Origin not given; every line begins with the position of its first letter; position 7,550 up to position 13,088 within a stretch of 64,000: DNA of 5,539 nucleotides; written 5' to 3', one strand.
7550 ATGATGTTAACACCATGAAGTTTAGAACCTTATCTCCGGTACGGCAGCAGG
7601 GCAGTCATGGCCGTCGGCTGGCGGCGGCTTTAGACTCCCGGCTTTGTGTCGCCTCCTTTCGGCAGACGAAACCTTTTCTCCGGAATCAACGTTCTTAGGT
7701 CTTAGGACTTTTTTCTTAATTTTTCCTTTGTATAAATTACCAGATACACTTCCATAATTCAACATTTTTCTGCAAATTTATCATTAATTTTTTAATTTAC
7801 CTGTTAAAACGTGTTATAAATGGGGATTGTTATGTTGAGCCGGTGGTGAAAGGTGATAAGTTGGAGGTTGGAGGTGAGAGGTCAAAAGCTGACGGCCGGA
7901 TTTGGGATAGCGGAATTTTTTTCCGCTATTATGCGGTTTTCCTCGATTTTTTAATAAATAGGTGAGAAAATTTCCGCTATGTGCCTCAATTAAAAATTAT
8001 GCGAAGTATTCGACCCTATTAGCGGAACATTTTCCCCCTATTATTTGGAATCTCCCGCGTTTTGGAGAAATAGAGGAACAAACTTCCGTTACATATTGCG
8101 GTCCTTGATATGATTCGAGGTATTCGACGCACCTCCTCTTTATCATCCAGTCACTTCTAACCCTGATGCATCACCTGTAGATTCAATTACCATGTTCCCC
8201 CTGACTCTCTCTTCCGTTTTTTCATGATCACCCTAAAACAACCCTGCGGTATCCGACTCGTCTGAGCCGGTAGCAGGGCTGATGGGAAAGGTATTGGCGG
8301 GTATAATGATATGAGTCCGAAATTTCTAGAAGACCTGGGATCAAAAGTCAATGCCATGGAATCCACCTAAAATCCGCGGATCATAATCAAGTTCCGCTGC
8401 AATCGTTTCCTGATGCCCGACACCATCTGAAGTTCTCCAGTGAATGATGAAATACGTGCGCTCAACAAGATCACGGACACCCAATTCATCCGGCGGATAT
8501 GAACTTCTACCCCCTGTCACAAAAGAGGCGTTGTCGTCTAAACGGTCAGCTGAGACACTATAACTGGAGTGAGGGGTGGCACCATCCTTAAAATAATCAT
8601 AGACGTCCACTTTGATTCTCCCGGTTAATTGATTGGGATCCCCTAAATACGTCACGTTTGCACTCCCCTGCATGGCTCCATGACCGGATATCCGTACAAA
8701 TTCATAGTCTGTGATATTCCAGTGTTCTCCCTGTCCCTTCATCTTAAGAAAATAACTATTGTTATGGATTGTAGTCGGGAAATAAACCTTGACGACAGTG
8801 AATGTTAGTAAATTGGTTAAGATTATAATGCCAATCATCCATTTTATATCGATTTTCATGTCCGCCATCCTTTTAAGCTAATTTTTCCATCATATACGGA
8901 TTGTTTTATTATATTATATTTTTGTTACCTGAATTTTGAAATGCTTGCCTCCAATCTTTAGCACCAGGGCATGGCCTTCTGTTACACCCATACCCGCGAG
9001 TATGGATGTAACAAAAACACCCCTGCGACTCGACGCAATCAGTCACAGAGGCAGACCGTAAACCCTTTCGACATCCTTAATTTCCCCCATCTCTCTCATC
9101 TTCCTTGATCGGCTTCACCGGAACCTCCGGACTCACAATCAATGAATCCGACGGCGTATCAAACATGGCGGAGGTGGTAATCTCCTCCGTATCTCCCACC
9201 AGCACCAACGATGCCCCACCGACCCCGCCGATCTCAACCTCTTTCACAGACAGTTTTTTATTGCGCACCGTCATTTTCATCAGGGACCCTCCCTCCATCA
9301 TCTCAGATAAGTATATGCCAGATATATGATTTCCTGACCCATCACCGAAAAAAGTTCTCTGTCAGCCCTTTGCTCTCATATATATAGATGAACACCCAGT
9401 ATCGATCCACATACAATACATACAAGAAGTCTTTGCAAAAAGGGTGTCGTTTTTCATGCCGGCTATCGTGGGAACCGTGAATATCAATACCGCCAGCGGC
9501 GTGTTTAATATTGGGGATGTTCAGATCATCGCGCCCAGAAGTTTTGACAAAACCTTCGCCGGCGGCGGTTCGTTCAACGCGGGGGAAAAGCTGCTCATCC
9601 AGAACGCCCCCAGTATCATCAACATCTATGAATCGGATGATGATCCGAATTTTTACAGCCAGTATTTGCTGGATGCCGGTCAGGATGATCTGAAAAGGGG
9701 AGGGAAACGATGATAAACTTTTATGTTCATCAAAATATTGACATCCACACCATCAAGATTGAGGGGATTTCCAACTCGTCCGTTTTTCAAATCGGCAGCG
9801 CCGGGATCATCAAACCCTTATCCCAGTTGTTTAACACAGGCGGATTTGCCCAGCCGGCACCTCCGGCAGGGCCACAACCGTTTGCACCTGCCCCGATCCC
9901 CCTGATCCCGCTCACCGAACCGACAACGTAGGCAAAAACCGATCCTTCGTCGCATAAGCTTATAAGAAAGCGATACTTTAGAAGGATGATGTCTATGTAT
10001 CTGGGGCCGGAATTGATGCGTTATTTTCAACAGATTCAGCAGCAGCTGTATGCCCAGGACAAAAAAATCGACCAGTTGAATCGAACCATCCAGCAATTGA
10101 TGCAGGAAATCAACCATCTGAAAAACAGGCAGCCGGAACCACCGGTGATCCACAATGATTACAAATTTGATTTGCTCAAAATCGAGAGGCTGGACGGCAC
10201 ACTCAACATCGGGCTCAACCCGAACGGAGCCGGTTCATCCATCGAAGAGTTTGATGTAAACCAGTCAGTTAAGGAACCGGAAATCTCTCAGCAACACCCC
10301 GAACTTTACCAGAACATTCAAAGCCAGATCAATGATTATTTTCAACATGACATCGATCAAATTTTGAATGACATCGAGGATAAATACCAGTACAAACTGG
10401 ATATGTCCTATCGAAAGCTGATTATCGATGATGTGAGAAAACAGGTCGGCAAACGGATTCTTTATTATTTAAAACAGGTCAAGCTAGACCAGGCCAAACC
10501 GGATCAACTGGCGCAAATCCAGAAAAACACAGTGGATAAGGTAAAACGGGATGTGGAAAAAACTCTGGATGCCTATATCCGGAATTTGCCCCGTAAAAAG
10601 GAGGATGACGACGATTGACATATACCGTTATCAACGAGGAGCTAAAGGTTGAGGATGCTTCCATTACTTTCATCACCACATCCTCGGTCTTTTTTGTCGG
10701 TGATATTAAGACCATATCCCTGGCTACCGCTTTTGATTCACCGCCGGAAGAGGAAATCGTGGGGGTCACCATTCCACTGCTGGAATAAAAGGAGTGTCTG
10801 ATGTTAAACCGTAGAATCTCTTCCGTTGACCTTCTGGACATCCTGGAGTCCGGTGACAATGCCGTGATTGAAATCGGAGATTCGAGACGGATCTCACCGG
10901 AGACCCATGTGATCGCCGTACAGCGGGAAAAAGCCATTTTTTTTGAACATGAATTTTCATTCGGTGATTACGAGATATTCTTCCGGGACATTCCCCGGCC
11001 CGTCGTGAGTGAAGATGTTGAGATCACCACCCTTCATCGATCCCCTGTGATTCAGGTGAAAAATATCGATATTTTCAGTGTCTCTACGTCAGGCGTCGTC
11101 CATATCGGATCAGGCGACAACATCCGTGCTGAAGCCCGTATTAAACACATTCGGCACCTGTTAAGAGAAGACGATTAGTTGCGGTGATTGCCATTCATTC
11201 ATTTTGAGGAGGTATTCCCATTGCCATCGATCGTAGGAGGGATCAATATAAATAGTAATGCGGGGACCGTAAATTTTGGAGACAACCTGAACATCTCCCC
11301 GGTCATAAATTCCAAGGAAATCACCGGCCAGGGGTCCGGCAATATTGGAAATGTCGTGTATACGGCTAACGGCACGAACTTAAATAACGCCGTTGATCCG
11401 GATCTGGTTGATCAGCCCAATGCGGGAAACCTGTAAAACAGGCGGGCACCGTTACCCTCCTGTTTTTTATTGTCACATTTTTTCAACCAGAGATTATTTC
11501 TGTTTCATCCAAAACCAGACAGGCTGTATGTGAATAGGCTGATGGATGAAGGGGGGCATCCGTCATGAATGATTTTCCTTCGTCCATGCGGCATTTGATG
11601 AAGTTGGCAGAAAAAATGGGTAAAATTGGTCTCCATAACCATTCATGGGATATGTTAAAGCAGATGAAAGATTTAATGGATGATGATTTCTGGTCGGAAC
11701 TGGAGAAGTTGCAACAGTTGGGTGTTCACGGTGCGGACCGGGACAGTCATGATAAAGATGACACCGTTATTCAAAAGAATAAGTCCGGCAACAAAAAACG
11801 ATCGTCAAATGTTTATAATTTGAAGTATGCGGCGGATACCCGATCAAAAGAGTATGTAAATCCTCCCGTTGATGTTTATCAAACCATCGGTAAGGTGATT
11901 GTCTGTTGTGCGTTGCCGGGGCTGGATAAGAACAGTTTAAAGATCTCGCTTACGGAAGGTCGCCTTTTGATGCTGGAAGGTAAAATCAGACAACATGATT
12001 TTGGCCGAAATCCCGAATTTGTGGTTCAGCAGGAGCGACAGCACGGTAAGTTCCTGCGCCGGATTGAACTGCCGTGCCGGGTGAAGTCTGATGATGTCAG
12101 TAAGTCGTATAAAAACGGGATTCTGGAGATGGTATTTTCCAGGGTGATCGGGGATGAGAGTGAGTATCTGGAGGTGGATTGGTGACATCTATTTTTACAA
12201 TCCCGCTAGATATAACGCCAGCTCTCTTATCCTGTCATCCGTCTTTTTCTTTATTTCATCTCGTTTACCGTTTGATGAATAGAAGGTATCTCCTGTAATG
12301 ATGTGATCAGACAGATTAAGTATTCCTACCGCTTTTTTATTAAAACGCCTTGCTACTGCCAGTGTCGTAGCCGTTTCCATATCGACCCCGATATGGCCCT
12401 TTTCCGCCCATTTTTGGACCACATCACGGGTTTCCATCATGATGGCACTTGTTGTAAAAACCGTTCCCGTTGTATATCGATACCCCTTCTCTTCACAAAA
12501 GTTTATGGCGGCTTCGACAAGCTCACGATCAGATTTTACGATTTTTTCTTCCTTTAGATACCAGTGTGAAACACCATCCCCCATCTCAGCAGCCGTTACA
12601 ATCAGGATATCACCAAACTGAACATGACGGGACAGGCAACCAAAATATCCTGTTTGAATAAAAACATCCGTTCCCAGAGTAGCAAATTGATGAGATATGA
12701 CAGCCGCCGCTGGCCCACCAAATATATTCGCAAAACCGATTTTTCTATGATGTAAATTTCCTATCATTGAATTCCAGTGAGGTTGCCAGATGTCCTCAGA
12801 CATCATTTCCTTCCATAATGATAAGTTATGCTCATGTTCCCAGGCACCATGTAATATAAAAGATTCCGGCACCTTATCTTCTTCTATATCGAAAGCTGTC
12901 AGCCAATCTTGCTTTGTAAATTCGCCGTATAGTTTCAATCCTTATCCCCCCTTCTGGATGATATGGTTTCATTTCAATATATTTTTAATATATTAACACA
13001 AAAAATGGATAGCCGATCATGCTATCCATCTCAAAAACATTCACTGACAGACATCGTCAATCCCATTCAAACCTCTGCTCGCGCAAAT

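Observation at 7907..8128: Dispersed family of intergenic hairpin/dyad-module arrays (four loci in 64 kb)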

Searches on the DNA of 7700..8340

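Call 35: search_rna_families(source=window, start=7700, end=8340, threshold=evalue, max_evalue=10)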
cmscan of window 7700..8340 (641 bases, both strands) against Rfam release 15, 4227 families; matches with E-value up to 10: 2.
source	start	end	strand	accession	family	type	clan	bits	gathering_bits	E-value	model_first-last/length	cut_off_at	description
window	7748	7861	+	RF02528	SSRC41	Gene; sRNA;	-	21.5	60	3.6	1-111/111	no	Streptococcus sRNA SSRC41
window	7907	7980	+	RF04214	MIR7526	Gene; miRNA;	-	16.6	110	2.1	1-113/113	no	MIR7526 microRNA precursor family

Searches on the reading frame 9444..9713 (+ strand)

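Call 93: search_protein_families(library=pfam, proteins=[window:9444-9713:+], max_evalue=0.01)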
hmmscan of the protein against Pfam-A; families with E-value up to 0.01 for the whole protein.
window:9444-9713:+ (89 aa): 1 family
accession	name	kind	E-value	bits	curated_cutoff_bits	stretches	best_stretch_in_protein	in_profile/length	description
PF10676.14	gerPA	-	1.3e-16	61.1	27.3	1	5-65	1-63/72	Spore germination protein gerPA/gerPF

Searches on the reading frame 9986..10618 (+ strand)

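Call 69: search_protein_families(library=pfam, proteins=[window:9986-10618:+], max_evalue=0.01)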
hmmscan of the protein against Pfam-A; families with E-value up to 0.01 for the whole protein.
window:9986-10618:+ (210 aa): 3 families
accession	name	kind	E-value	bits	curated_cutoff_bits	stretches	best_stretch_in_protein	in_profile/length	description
PF10737.14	GerPC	-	3e-51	174.3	22.4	1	28-202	1-174/174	Spore germination protein GerPC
PF04102.17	SlyX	-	0.0014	19.7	30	1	15-53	20-58/67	SlyX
PF04977.20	DivIC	-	0.0027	17.9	28.9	1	10-48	15-53/80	Septum formation initiator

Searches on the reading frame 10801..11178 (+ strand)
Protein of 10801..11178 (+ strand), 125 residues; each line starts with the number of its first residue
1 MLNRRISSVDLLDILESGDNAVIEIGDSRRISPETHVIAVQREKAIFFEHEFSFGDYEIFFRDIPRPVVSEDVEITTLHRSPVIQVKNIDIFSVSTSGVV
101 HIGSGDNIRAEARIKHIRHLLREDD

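Call 93: search_protein_families(library=pfam, proteins=[window:10801-11178:+], max_evalue=0.01)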
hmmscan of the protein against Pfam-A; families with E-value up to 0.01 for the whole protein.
window:10801-11178:+ (125 aa): 3 families
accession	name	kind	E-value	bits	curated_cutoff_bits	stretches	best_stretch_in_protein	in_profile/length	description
PF10970.13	GerPE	-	6e-31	107.6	26.8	1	6-121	1-116/121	Spore germination protein GerPE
PF10676.14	gerPA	-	3.8e-06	27.5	27.3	0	84-108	3-27/72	Spore germination protein gerPA/gerPF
PF10803.13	GerPB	-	0.0076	16.7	30.5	0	84-113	9-38/52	Spore germination GerPB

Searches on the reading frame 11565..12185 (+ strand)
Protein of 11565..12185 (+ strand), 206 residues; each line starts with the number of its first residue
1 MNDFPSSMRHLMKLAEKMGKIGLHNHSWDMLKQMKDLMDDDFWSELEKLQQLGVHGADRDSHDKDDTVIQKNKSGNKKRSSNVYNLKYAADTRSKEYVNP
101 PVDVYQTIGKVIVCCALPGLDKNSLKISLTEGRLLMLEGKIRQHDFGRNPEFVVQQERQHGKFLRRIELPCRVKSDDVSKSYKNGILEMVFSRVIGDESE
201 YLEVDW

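Call 69: search_protein_families(library=pfam, proteins=[window:11565-12185:+], max_evalue=0.01)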
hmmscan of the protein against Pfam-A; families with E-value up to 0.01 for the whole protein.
window:11565-12185:+ (206 aa): 1 family
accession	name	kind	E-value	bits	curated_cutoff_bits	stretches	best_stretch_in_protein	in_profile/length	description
PF00011.27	HSP20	-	3.9e-11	43.4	20.8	1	110-189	8-83/102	Hsp20/alpha crystallin family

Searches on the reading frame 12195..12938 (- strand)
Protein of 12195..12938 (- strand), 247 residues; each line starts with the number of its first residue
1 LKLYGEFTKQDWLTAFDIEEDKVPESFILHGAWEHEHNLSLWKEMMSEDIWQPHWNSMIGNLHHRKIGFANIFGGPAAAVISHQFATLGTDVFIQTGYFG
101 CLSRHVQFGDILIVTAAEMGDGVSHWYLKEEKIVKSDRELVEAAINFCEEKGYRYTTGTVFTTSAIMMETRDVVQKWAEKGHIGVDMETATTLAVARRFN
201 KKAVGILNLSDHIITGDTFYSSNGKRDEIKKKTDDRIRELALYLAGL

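Call 69: search_protein_families(library=pfam, proteins=[window:12195-12938:-], max_evalue=0.01)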
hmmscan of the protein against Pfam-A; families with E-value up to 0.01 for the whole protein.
window:12195-12938:- (247 aa): 1 family
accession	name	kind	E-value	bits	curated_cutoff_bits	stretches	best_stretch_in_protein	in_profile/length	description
PF01048.26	PNP_UDP_1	-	3.3e-22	79.5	25.1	1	74-213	52-200/233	Phosphorylase superfamily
